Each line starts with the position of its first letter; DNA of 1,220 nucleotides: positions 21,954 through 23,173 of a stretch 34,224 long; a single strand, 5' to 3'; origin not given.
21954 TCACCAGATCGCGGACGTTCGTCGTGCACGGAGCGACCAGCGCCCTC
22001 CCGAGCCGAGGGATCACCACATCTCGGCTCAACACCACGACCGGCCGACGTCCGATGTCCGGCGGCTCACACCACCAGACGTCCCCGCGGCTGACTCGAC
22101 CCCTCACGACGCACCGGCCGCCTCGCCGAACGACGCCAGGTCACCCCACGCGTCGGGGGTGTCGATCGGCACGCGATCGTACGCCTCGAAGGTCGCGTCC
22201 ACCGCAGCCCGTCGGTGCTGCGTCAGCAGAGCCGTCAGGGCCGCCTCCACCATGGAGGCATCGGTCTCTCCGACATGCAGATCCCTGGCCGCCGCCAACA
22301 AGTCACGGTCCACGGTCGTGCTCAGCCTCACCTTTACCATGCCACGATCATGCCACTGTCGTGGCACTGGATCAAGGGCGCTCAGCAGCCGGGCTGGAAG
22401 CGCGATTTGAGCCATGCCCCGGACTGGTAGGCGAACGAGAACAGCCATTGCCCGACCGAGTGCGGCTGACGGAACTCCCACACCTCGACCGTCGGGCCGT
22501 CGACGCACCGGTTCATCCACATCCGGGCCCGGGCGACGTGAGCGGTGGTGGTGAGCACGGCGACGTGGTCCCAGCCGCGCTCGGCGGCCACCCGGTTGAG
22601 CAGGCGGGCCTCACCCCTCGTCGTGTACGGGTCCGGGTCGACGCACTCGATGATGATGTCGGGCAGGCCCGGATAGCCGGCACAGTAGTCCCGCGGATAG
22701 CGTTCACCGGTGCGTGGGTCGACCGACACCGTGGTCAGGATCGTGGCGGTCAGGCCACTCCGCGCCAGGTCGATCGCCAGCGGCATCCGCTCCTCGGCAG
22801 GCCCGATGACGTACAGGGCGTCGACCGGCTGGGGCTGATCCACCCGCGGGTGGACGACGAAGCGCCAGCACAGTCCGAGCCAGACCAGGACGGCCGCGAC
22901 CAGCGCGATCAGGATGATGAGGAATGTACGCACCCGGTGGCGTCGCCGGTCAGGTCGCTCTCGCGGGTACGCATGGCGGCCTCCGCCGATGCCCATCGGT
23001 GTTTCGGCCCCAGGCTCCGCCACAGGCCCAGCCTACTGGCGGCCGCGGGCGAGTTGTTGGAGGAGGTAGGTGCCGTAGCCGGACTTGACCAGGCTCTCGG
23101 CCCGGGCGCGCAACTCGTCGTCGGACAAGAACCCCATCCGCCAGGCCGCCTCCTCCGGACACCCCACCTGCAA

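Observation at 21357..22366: MazE/MazF-like toxin-antitoxin module with an operator inverted repeat, co-oriented and tightly linked to an S4/Hsp15-like ribosome-associated gene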

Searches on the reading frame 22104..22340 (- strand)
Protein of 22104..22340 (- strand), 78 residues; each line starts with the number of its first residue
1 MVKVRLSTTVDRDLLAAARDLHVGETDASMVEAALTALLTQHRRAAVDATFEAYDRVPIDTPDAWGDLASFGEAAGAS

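Call 3: search_protein_families(library=pfam, proteins=[window:22104-22340:-], max_evalue=0.01)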
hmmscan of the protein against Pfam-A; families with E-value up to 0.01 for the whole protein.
window:22104-22340:- (78 aa): 0 families

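Call 4: search_protein_families(library=ncbifam, proteins=[window:22104-22340:-], max_evalue=0.01)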
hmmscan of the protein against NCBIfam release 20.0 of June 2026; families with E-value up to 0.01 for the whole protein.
window:22104-22340:- (78 aa): 0 families

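Call 10: search_solved_structures(query=window:22104-22340:-, max_evalue=10, show_alignments=2)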
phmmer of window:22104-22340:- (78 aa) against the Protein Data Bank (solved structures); distinct sequences matched with E-value up to 10: 0.
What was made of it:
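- Tried and rejected: phmmer of the antitoxin against the PDB found nothing (call 10).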

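Call 11: find_homologous_proteins(query=window:22104-22340:-)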
Query window:22104-22340:- (78 aa): 74 proteins with E <= 0.001 among 82 candidates.
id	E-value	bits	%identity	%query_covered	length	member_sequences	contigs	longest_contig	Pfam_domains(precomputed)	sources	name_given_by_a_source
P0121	1.3e-41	157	100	100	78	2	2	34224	-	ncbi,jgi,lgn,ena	-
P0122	2.0e-27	112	73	100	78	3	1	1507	-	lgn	-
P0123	1.6e-22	97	68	97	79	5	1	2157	-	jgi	jgi:hypothetical protein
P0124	1.7e-22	96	60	100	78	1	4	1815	-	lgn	-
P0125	2.7e-22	96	63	100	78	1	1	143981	-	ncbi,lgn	-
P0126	1.6e-21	93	62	100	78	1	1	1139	PF09957.16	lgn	-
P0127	1.4e-20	90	67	99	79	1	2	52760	-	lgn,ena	-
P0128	1.7e-20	90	64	100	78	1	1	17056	-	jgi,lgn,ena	-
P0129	2.0e-20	90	62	87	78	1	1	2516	-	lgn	-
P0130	2.8e-20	90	67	99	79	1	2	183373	PF09957.16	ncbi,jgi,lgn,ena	-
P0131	4.0e-20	89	59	100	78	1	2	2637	-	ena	-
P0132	4.2e-20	89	63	99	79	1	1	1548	-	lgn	-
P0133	5.9e-20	88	61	91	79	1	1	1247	-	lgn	-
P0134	6.3e-20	88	63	99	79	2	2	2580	-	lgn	-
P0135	1.0e-19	88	59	100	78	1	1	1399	-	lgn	-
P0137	1.4e-19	87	58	100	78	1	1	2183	PF09957.16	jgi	-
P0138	1.5e-19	87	60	100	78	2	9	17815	PF09957.16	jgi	jgi:hypothetical protein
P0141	4.8e-19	86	60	100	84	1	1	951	PF09957.16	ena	-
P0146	2.8e-18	83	67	95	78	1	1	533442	-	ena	-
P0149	4.7e-18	82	61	97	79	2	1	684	PF09957.16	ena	-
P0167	6.6e-17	79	59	100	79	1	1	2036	PF09957.16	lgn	-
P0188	3.2e-14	70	54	100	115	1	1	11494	PF09957.16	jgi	-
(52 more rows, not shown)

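Call 13: find_encoding_contigs(protein=P0125, flank=4000, max_places=2)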
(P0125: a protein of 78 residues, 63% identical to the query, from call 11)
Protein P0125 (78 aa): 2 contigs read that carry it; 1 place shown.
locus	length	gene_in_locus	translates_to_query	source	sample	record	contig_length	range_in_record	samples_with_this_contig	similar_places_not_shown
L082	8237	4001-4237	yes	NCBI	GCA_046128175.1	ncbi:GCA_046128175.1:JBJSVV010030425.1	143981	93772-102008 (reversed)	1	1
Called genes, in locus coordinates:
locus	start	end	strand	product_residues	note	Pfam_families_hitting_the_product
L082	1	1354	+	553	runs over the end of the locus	PF02776:TPP_enzyme_N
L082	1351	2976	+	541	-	PF03023:MurJ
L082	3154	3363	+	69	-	-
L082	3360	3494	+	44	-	-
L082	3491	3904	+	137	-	PF01850:PIN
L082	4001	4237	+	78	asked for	-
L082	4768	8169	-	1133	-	PF18731:HEPN_Swt1, PF04465:DUF499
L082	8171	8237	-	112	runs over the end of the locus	PF01934:HepT-like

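Call 14: find_encoding_contigs(protein=P0130, flank=4000, max_places=2)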
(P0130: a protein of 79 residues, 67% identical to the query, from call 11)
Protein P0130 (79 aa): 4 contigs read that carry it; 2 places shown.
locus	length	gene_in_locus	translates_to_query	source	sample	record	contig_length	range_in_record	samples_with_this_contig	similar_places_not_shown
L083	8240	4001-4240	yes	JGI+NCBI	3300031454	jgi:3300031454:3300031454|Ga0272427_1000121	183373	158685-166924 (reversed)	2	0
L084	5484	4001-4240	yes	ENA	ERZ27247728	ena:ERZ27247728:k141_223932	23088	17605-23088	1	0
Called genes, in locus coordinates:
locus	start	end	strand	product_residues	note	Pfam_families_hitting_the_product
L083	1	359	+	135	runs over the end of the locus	PF01850:PIN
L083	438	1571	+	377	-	-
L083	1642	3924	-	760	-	PF00384:Molybdopterin, PF01568:Molydop_binding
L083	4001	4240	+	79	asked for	PF09957:VapB_antitoxin (weak)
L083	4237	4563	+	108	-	PF02452:PemK_toxin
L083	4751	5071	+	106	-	-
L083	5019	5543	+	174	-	PF02604:PhdYeFM_antitox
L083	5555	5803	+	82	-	PF05016:ParE_toxin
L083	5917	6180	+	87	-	PF02604:PhdYeFM_antitox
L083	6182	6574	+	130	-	PF01850:PIN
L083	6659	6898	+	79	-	-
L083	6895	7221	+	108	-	PF02452:PemK_toxin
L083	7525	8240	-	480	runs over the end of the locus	-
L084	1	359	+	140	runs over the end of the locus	PF01850:PIN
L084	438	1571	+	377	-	-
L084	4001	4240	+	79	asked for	PF09957:VapB_antitoxin (weak)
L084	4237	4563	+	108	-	PF02452:PemK_toxin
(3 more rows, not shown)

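Call 15: find_encoding_contigs(protein=P0146, flank=4000, max_places=2)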
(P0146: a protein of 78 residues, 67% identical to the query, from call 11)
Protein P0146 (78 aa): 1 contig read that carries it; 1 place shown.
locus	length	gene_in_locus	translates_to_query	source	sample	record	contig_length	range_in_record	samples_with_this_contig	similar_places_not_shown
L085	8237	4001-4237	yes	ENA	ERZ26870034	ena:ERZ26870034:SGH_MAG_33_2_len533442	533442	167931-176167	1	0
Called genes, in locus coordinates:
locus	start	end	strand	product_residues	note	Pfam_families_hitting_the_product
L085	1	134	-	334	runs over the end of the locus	PF00296:Bac_luciferase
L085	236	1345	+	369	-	PF07730:HisKA_3, PF02518:HATPase_c (weak)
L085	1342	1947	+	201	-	PF00072:Response_reg, PF00196:GerE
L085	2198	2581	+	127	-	PF03795:YCII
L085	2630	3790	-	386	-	PF06081:ArAE_1 (weak), PF13515:FUSC_2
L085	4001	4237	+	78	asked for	-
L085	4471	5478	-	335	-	PF12852:Cupin_6, PF00165:HTH_AraC (faint), PF12833:HTH_18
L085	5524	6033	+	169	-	PF08592:Anthrone_oxy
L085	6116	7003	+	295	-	PF04542:Sigma70_r2, PF08281:Sigma70_r4_2, PF12680:SnoaL_2 (weak)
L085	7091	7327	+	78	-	-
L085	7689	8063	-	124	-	PF11042:DUF2750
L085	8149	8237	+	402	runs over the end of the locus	PF00565:SNase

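Call 16: find_encoding_contigs(protein=P0127, flank=4000, max_places=2)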
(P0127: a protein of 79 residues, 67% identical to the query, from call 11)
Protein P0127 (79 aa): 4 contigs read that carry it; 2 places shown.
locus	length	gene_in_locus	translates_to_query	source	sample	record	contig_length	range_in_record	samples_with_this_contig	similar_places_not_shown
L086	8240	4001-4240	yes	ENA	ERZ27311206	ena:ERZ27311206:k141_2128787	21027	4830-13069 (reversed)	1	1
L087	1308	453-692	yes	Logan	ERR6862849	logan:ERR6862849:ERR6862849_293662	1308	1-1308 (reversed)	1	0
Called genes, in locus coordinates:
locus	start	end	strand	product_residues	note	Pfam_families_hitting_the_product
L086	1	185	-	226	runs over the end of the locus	PF12787:EcsC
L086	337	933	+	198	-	PF03588:Leu_Phe_trans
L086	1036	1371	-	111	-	PF00581:Rhodanese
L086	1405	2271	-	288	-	PF01149:Fapy_DNA_glyco, PF06831:H2TH, PF06827:zf-FPG_IleRS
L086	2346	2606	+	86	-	-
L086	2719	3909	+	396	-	PF13191:AAA_16, PF13401:AAA_22 (weak)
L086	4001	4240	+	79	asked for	-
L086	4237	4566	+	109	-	PF02452:PemK_toxin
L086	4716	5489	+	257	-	PF03009:GDPD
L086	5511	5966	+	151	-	PF13581:HATPase_c_2, PF02518:HATPase_c (weak)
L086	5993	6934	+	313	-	PF02810:SEC-C (weak), PF19348:DUF5926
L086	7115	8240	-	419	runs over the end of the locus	PF27503:Rv3811_N, PF01510:Amidase_2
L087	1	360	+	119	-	?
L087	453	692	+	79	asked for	-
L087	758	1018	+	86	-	PF02452:PemK_toxin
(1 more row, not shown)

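Call 27: find_encoding_contigs(protein=P0195, flank=5000, max_places=3)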
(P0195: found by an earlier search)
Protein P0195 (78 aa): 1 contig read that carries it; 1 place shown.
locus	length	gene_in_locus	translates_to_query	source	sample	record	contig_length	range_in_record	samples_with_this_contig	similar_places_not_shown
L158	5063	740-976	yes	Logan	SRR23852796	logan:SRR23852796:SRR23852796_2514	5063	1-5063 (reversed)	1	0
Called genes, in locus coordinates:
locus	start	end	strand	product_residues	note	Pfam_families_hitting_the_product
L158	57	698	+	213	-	-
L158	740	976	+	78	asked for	-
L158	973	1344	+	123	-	PF02452:PemK_toxin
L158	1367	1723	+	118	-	PF01479:S4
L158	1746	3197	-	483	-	PF01145:Band_7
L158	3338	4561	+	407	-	PF09594:GT87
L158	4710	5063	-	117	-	?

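Call 39: search_solved_structures(query=A2, max_evalue=10, show_alignments=2)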
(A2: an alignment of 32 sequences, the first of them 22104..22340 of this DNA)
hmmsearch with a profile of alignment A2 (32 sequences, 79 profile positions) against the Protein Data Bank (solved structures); distinct sequences matched with E-value up to 10: 2.
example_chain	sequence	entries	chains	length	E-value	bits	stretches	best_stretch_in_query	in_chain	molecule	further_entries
8u12_A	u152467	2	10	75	0.34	14.8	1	1-57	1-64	Antitoxin Rv0298 | Antitoxin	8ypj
4hb1_A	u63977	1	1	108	6.4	10.7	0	12-37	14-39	DHP1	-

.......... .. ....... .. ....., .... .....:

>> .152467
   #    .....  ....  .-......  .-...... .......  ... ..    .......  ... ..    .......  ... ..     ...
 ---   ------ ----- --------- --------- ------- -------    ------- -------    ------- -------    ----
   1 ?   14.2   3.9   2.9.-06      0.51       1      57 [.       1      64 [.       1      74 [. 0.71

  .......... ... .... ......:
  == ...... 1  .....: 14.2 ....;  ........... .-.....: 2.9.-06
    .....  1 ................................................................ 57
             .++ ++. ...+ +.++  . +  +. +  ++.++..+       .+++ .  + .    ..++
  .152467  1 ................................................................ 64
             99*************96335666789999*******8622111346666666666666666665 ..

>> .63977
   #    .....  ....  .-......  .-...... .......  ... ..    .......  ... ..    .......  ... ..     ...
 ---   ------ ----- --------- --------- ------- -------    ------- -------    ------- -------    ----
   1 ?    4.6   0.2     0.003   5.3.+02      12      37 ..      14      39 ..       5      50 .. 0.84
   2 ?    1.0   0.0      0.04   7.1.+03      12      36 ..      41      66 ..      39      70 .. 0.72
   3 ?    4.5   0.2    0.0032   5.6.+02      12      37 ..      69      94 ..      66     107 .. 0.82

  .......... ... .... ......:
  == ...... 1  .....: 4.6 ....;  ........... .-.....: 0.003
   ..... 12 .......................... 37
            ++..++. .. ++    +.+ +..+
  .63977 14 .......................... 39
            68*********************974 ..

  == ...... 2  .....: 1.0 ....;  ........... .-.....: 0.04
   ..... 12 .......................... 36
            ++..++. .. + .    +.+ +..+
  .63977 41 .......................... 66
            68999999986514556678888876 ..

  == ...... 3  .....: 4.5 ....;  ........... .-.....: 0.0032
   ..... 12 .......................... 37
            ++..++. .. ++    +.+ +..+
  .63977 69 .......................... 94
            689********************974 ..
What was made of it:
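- On Ribbon-helix-helix antitoxins (MazE of actinobacteria, VapB_antitoxin PF09957, CcdA): The profile search against the PDB gives the Rv0298 antitoxin at E 0.34 (call 39).
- Tried and rejected: The profile search gave only Rv0298 at E 0.34 (call 39).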

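Call 40: search_protein_families(library=pfam, alignment_id=A2, max_evalue=1)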
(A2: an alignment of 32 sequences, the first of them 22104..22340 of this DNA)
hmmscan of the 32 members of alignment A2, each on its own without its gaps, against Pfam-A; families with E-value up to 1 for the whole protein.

A. member 1, window:22104-22340:- (78 aa): 2 families
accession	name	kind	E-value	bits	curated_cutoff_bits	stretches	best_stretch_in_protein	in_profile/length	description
PF07362.18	CcdA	-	0.15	12.9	22.4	1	3-45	1-41/71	Post-segregation antitoxin CcdA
PF09957.15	VapB_antitoxin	-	0.17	12.2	23.4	1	10-45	7-42/47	Bacterial antitoxin of type II TA system, VapB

B. families by the number of members that match (of 32 scanned): 10 families
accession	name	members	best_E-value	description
PF09957.15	VapB_antitoxin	30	4.1e-06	Bacterial antitoxin of type II TA system, VapB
PF07362.18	CcdA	15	0.001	Post-segregation antitoxin CcdA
PF12651.13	RHH_3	9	0.0055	Ribbon-helix-helix domain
PF06244.18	Ccdc124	6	0.04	Coiled-coil domain-containing protein 124 /Oxs1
PF20605.4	Antitox_RHH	4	0.08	Antitoxin-like ribbon-helix-helix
PF25615.1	PhiKZ_gp85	1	0.025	Bacteriophage PhiKZ vertex-binding protein gp85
PF18844.6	baeRF_family2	1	0.051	Bacterial archaeo-eukaryotic release factor family 2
PF10094.14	DUF2332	1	0.069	Uncharacterized protein conserved in bacteria (DUF2332)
PF04232.17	SpoVS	1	0.17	Stage V sporulation protein S (SpoVS)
PF06376.17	AGP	1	0.21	Arabinogalactan peptide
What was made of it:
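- On Ribbon-helix-helix antitoxins (MazE of actinobacteria, VapB_antitoxin PF09957, CcdA): It reaches E 0.17 for PF09957 and 0.15 for CcdA (call 40). Of 32 family members, 30 touch PF09957 at E <= 1, best 4e-6 (call 40).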

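Call 46: predict_structure(alignment_id=A2)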
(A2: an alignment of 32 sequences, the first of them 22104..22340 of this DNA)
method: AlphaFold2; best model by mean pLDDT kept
length: 78 residues; sequences in the alignment: 32
mean_pLDDT: 77.0   pTM: 0.48
mean pLDDT of the five models: 77.0, 76.8, 74.6, 73.2, 71.3
residues with pLDDT >= 90: 17; 70-90: 33; 50-70: 25; < 50: 3
segments of 3 or more residues with pLDDT < 50: none
pLDDT, mean of each block of 10 residues (from residue 1): 56 89 90 90 85 68 65 72
secondary structure, 60 per line:
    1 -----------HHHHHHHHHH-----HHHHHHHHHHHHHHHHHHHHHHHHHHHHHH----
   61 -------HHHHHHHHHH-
elements in order: H12-21 H27-56 H68-77

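Call 50: fold_search(model_id=the predicted structure, library=pdb)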
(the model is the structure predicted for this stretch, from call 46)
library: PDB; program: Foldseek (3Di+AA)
matches with E <= 10: 10; with E <= 0.001: 0
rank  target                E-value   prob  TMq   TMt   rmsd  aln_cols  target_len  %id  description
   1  4bjm_A                3.3e+00  0.08  0.30  0.13   8.4        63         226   22  Crystal structure of the flax-rust effector avrM (released 2013-10-16)
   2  5xlw_A                4.1e+00  0.11  0.43  0.15   5.8        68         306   24  Mycobacterium tuberculosis Pantothenate kinase mutant F247A/F254A (released 2018-05-16)
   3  2wvd_B                4.1e+00  0.07  0.29  0.19   6.8        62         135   14  Structural and mechanistic insights into Helicobacter pylori NikR function (released 2010-01-19)
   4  3lgh_A                4.4e+00  0.16  0.42  0.27   2.1        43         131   14  Crystal structure of NikR from Helicobacter pylori with variable Ni site coordination (released 2010-09-15)
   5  2qho_D                5.9e+00  0.14  0.24  0.38   0.9        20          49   15  Crystal structure of the UBA domain from EDD ubiquitin ligase in complex with ubiquitin (released 2007-09-25)
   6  7ycv_B                6.4e+00  0.12  0.41  0.54   2.9        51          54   16  The Dimeric Format of Truncated PrpA (2-54)and RHH Domain of PrpA (released 2022-09-21)
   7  7r5a_B                6.9e+00  0.10  0.51  0.54   7.4        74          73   16  Vibrio cholera ParD2:ParE2 antitoxin:toxin complex (released 2022-04-27)
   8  2qho_B                7.4e+00  0.14  0.29  0.45   1.1        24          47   12  Crystal structure of the UBA domain from EDD ubiquitin ligase in complex with ubiquitin (released 2007-09-25)
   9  6kyt_P                8.6e+00  0.05  0.35  0.37  10.0        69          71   13  The structure of the M. tb toxin MazEF-mt1 complex (released 2020-08-05)
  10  2da7_MODEL_1_A        9.3e+00  0.03  0.27  0.29  14.9        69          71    7  Solution structure of the homeobox domain of Zinc finger homeobox protein 1b (Smad interacting protein 1) (released 2006-12-26)
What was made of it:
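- On Ribbon-helix-helix antitoxins (MazE of actinobacteria, VapB_antitoxin PF09957, CcdA): The AF2 secondary structure fits (call 46), but Foldseek found nothing below E 3 (call 50).
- Foldseek on its model found nothing significant (call 50).
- Tried and rejected: Foldseek of the antitoxin model against the PDB gave nothing below E 3 (call 50).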

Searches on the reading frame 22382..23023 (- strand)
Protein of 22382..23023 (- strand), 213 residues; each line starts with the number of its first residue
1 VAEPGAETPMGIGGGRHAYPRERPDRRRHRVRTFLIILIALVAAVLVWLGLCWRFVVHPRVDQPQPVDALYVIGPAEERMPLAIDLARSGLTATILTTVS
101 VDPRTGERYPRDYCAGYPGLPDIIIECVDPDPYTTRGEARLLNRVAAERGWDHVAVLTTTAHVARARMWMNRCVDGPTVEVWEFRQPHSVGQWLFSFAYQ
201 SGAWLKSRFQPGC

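Call 3: search_protein_families(library=pfam, proteins=[window:22382-23023:-], max_evalue=0.01)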
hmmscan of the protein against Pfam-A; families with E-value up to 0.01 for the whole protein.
window:22382-23023:- (213 aa): 1 family
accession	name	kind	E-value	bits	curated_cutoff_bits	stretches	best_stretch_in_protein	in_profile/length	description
PF02698.23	DUF218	-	1.8e-05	25.1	27.6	1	68-192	1-110/133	DUF218 domain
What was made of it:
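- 22382..23023 (-): Resident DUF218-like membrane protein gene, the upstream flank of the insertion. Its start codon is uncertain. Pfam DUF218 at 25.1 bits, below the cutoff (call 3).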

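Call 4: search_protein_families(library=ncbifam, proteins=[window:22382-23023:-], max_evalue=0.01)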
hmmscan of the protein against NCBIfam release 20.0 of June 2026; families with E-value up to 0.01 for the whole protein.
window:22382-23023:- (213 aa): 0 families
